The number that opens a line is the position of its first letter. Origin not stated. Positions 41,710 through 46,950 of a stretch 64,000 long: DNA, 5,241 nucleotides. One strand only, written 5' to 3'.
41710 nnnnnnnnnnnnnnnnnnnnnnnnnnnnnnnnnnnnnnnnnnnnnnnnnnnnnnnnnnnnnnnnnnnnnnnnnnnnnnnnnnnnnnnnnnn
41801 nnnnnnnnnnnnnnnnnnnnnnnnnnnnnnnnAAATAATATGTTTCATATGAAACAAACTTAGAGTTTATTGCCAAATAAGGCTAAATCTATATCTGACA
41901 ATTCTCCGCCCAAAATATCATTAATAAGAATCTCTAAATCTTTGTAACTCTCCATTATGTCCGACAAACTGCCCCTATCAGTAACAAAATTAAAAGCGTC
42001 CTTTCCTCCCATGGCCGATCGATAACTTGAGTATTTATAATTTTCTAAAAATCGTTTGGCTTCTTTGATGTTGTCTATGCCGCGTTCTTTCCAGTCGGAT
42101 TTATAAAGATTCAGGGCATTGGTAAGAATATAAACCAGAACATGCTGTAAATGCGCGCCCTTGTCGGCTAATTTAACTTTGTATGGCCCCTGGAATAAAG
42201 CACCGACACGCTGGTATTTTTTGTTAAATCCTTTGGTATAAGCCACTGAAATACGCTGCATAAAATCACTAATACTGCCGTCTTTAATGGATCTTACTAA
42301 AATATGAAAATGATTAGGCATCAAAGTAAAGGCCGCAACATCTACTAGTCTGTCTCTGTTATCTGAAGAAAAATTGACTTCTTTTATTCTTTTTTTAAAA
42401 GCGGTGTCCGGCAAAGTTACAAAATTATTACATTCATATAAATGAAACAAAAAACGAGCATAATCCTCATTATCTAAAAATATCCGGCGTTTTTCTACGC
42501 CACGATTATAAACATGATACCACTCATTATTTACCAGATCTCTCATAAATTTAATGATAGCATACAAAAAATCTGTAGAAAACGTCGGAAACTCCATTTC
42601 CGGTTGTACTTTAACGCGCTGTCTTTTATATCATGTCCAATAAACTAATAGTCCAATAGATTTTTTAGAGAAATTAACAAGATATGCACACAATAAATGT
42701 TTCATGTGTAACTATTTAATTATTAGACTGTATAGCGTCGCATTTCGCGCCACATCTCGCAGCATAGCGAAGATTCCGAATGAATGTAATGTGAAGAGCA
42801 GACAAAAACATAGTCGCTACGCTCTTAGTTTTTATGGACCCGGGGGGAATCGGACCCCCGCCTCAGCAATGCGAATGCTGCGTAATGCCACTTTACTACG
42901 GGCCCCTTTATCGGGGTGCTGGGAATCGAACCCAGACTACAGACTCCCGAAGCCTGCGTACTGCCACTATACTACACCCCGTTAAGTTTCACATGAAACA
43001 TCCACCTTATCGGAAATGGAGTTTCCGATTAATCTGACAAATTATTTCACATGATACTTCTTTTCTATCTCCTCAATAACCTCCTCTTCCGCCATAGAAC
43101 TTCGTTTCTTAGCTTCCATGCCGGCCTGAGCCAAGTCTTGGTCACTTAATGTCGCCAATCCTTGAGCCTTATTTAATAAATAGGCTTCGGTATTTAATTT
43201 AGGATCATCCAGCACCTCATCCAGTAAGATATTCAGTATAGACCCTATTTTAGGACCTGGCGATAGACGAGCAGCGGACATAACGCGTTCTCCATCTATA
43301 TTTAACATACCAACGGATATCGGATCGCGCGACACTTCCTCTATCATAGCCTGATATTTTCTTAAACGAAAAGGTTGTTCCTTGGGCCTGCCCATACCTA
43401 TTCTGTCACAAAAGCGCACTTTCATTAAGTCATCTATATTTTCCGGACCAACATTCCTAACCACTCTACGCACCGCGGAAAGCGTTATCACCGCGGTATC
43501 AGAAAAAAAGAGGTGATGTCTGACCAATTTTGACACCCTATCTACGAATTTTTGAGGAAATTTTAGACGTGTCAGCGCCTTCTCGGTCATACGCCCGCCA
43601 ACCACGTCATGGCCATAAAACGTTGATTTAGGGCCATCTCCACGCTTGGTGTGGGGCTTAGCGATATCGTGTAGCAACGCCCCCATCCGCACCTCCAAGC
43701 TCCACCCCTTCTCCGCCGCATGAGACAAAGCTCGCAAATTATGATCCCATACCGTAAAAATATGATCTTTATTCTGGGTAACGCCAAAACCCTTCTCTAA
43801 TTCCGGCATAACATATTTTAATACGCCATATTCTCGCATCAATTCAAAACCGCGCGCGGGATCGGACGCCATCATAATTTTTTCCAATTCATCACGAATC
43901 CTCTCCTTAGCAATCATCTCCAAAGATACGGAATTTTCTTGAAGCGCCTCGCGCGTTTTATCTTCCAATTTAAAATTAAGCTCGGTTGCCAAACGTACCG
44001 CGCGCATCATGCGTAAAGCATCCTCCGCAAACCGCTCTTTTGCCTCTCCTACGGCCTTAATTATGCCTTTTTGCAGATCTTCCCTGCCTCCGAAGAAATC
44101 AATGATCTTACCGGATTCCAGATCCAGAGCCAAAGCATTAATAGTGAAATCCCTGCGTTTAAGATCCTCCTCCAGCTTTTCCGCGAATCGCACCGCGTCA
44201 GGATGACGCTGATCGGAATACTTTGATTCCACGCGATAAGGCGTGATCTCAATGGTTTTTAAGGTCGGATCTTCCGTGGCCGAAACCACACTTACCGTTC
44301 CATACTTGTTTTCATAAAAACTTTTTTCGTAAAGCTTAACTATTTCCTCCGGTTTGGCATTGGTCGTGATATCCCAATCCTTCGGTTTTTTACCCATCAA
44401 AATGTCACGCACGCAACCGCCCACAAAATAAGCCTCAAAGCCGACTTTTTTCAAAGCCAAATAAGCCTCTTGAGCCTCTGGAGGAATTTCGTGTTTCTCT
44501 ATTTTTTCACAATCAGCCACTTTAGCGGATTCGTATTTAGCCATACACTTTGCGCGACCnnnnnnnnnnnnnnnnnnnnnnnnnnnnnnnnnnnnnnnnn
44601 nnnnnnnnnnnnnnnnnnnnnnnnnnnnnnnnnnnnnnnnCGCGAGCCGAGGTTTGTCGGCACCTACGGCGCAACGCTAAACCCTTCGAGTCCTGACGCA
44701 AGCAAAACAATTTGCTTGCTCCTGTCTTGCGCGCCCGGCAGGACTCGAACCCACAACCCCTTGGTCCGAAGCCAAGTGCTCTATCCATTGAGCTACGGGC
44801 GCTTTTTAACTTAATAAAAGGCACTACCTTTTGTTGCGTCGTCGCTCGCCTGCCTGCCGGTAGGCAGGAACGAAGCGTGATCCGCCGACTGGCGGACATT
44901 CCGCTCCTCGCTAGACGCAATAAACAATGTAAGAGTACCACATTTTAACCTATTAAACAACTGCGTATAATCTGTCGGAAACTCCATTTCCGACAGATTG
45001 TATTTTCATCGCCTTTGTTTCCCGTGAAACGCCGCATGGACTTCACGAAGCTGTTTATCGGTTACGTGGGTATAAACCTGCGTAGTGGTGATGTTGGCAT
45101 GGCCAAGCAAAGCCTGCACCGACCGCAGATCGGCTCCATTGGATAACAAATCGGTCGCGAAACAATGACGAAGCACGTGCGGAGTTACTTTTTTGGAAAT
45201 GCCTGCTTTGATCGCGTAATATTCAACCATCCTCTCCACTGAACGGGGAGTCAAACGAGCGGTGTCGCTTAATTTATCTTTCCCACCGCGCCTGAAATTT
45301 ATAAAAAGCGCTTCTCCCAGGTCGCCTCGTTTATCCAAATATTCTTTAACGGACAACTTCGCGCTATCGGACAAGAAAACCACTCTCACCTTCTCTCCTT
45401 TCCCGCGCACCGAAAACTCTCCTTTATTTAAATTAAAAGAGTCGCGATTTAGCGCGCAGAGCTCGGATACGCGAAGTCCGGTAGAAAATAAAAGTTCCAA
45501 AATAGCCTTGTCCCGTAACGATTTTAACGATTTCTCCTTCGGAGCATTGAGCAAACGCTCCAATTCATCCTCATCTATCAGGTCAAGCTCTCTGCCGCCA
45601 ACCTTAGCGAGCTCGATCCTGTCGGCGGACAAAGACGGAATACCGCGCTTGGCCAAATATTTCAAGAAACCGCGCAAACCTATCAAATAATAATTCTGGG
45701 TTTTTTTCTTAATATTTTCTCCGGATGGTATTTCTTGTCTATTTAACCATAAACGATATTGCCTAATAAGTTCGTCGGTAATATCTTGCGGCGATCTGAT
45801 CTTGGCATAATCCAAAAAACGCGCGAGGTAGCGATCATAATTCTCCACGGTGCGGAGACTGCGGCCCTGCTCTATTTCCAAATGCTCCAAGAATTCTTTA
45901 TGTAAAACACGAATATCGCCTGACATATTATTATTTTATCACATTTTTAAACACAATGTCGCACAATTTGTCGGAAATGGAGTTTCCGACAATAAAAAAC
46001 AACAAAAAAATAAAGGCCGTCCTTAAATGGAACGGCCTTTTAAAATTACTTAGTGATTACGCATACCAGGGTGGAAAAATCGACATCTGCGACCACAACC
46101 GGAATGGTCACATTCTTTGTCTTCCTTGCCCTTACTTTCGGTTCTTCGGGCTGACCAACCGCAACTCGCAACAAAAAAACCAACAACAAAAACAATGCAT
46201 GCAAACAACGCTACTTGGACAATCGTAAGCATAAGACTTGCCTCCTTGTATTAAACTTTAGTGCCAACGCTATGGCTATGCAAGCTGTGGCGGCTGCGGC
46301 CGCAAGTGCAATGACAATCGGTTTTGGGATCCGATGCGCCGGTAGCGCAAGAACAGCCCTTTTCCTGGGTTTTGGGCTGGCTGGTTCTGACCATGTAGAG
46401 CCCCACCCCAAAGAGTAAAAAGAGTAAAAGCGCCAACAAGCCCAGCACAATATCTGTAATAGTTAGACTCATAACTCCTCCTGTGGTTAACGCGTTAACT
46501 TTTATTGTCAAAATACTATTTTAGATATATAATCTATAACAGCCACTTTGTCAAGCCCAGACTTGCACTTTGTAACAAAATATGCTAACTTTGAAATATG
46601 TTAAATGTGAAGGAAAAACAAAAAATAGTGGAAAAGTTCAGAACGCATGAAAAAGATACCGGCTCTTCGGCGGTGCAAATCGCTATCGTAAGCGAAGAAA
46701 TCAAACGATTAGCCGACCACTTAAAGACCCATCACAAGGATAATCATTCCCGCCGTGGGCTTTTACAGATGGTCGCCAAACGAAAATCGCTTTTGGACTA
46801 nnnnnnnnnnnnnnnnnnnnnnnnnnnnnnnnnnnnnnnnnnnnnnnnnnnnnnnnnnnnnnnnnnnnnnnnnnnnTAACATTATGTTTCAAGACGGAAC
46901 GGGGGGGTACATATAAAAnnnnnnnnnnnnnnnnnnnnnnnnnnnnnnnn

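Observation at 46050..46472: Tandem paralogous small TM peptides with Cys/His-rich tails next to the REP-flanked recombinase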

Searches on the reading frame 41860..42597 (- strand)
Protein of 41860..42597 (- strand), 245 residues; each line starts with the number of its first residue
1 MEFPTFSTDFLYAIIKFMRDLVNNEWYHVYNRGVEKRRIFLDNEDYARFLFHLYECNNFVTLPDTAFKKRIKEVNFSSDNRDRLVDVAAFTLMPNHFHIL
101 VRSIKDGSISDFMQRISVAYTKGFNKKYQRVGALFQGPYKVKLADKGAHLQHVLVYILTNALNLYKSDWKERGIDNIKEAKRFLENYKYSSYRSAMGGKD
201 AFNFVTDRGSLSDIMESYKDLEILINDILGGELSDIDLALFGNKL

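Call 40: search_protein_families(library=pfam, proteins=[window:41860-42597:-], max_evalue=0.00001)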
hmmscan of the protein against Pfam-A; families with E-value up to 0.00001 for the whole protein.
window:41860-42597:- (245 aa): 1 family
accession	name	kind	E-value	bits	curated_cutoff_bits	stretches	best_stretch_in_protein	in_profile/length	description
PF01797.21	Y1_Tnp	-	5.9e-09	36.5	23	1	68-157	25-118/121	Transposase IS200 like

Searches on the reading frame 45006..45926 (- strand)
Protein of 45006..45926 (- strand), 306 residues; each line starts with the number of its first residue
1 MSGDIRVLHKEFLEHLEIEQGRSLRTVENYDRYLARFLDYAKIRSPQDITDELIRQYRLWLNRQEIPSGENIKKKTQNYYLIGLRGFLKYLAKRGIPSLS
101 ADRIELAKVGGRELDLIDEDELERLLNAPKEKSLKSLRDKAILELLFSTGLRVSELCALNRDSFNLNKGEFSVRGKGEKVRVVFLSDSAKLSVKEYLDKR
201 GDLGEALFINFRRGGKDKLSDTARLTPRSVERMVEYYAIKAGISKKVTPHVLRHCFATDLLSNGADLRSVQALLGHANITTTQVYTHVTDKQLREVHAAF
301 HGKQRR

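Call 11: find_related_loci(query=window:45006-45926:-, collection=genome_contigs, flank=4000)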
Query window:45006-45926:- (306 aa) in genome_contigs; peptide patterns used: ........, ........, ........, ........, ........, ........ (x = any residue, [..] = any of these).
599 stretches matched a pattern (row limit reached: there are more); 470 encode a relative of the query (tblastn E <= 1e-3); the best 80 are kept; 80 distinct loci.
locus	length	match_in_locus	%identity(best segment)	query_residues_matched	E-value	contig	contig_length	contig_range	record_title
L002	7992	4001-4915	92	1-305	0e+0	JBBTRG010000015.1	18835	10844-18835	MAG: Patescibacteria group bacterium isolate H32-bin003 H32_bin003_000000000015, whole genome shotgun sequence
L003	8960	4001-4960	74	5-306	1e-149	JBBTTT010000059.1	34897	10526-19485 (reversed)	MAG: Patescibacteria group bacterium isolate H51-bin197_1 H51_bin197_1_000000000059, whole genome shotgun sequence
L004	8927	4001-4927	69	1-306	3e-141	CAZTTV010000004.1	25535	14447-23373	MAG TPA_asm: uncultured Candidatus Saccharibacteria bacterium isolate SRP128015_co3_109 genome assembly, contig: NODE_17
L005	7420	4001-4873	69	1-305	1e-139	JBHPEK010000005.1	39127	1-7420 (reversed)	Patescibacteria group bacterium isolate SAG AM-311-F06 NODE_5_length_39127_cov_31.981675, whole genome shotgun sequence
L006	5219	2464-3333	70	8-305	3e-138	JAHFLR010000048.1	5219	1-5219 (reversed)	MAG: bacterium isolate nzgw438 NODE_55159_length_5220_cov_2.763091, whole genome shotgun sequence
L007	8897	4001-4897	66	8-305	2e-135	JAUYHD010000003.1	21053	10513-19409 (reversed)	MAG: bacterium isolate C24_maxbin.066 C24_k141_147681, whole genome shotgun sequence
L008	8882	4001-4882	69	1-306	3e-135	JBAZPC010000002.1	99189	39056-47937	MAG: Candidatus Paceibacterota bacterium isolate SO_2017_SWC_20 scaffold_250_c1_LP-4_2017, whole genome shotgun sequence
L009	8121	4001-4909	69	1-306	5e-135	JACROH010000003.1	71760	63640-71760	MAG: Candidatus Lloydbacteria bacterium isolate NC_groundwater_1956_Pr3_S-0.2um_47_5 scaffold_52522, whole genome shotgu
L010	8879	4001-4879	69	3-304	1e-134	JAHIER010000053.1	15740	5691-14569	MAG: Patescibacteria group bacterium isolate KR11_0.1_MetaG.mb.31 KR11_0.1_MetaG.mb.31_k141_860832, whole genome shotgun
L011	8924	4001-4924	67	1-306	4e-134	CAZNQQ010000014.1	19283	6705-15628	MAG TPA_asm: uncultured Candidatus Saccharibacteria bacterium isolate SRP200020_co5_61 genome assembly, contig: NODE_433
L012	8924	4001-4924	67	1-306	8e-134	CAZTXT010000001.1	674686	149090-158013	MAG TPA_asm: uncultured Candidatus Saccharibacteria bacterium isolate SRP273308_co1_153 genome assembly, contig: NODE_3_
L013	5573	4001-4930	66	8-306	7e-134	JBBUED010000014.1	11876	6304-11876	MAG: Patescibacteria group bacterium isolate H52-bin132_1 H52_bin132_1_000000000014, whole genome shotgun sequence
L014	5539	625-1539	66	4-304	1e-133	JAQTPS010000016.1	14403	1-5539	MAG: Candidatus Paceibacterota bacterium isolate STB_121 NODE_10152_length_14403_cov_3.700546_Sandtown_B, whole genome s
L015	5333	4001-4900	66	1-305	3e-133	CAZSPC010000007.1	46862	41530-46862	MAG TPA_asm: uncultured Candidatus Saccharibacteria bacterium isolate SRP167671_co2_252 genome assembly, contig: NODE_98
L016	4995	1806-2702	66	1-306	3e-134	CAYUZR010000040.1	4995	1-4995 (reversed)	MAG TPA_asm: uncultured Candidatus Saccharibacteria bacterium isolate SRP077602_co6_407 genome assembly, contig: NODE_24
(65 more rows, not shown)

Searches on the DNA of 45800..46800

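Call 70: search_rna_families(source=window, start=45800, end=46800, threshold=evalue, max_evalue=1)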
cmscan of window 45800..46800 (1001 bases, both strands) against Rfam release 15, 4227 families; matches with E-value up to 1: 4.
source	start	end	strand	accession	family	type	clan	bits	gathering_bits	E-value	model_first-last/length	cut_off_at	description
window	45996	46063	-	RF02454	ncr982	Gene; sRNA;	-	28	50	0.094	1-79/79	no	Bacillus sRNA ncr982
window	46002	46123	-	RF00558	L20_leader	Cis-reg; leader;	-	21.1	58.7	0.19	1-127/127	no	Ribosomal protein L20 leader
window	45965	46042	+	RF00506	Thr_leader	Cis-reg; leader;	-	21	55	0.28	1-118/118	no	Threonine operon leader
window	45943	46011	-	RF00186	SNORD101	Gene; snRNA; snoRNA; CD-box;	CL00074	19.9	47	0.59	1-73/73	no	Small nucleolar RNA SNORD101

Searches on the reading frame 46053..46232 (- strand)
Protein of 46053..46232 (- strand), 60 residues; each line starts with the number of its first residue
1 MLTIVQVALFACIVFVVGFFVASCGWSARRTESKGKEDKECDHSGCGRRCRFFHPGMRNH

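Call 3: search_protein_families(library=pfam, proteins=[window:46053-46232:-], max_evalue=10)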
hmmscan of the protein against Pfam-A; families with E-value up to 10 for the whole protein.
seq(60 aa): 1 family
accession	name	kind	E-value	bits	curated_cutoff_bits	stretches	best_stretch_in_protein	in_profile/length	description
PF13301.11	DUF4079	-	0.048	14.3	31.4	1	8-40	7-39/141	Protein of unknown function (DUF4079)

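Call 4: search_protein_families(library=ncbifam, proteins=[window:46053-46232:-], max_evalue=10)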
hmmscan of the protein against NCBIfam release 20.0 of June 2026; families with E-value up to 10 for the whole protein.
seq(60 aa): 0 families

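Call 7: find_homologous_proteins(query=window:46053-46232:-, max_evalue=1)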
Query seq(60 aa): no candidate shares three 5-residue words with the query. No homologue found.

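Call 28: find_homologous_proteins(query=A3, max_evalue=1)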
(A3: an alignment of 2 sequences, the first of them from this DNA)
Query A3 (2 sequences) (60 aa, profile of the alignment): 1 proteins with E <= 1 among 2 candidates.
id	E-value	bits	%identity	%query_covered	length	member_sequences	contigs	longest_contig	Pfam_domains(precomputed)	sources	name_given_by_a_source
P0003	1.5e-36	142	31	82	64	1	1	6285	-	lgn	-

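Call 36: search_protein_families(library=phrogs, proteins=[window:46053-46232:-], max_evalue=10)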
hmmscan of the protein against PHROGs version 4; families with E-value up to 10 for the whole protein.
seq(60 aa): 0 families

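Call 37: search_protein_families(library=padloc, proteins=[window:46053-46232:-], max_evalue=10)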
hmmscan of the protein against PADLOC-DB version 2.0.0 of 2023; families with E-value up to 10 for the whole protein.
seq(60 aa): 0 families

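Call 48: list_cluster_members(proteins=[window:46053-46232:-, window:45956-46225:+, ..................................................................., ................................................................, window:46254-46472:-])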
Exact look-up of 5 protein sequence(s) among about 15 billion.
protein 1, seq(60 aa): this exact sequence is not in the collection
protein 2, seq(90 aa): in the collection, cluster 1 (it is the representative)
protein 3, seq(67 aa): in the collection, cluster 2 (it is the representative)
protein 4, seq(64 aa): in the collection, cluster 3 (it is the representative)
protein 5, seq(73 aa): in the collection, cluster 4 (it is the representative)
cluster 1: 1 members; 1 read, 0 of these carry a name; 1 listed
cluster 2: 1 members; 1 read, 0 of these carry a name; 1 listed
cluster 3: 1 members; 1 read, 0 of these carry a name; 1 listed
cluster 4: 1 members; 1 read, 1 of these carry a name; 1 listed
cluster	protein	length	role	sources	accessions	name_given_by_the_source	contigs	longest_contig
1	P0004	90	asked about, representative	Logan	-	-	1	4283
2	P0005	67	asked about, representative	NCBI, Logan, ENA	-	-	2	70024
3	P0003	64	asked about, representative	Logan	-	-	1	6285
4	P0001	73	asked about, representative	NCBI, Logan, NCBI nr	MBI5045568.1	MAG: hypothetical protein HZC14_01010 [Candidatus Niyogibacteria bacterium] | hypothetical protein [Candidatus Niyogibacteria bacterium]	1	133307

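Call 53: search_solved_structures(query=A3, max_evalue=10)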
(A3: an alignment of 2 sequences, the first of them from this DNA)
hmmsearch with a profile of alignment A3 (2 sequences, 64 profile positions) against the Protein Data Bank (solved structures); distinct sequences matched with E-value up to 10: 0.

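Call 55: search_dna_similar(query=window:46053-46232:-, collection=phages, mode=protein, max_evalue=1)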
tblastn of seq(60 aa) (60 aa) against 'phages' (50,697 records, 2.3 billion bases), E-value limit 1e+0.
No match.

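Call 56: find_related_loci(query=A3, collection=metagenome_contigs, flank=3000)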
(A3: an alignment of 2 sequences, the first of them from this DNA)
Query A3 (60 aa) in metagenome_contigs; peptide patterns used: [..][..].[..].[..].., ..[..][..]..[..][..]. (x = any residue, [..] = any of these).
386 stretches matched a pattern; 1 encode a relative of the query (tblastn E <= 1e-3); 1 distinct loci.
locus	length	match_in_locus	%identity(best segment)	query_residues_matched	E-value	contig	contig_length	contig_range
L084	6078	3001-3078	47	26-59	2e-6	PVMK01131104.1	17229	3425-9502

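Call 58: find_related_loci(query=A3, collection=viral_contigs, flank=3000)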
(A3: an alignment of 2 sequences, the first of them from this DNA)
Query A3 (60 aa) in viral_contigs; peptide patterns used: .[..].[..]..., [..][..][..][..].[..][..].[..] (x = any residue, [..] = any of these).
95 stretches matched a pattern, but none encodes a relative of the query by tblastn (E <= 1e-3).

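Call 62: predict_structure(alignment_id=A3)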
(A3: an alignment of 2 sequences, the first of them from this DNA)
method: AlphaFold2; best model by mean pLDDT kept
length: 60 residues; sequences in the alignment: 2
mean_pLDDT: 65.2   pTM: 0.37
mean pLDDT of the five models: 65.2, 65.0, 63.6, 63.5, 61.0
residues with pLDDT >= 90: 11; 70-90: 12; 50-70: 25; < 50: 12
segments of 3 or more residues with pLDDT < 50: 33-37, 58-60
pLDDT, mean of each block of 10 residues (from residue 1): 85 92 65 50 52 47
secondary structure, 60 per line:
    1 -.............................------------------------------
elements in order: H2-30
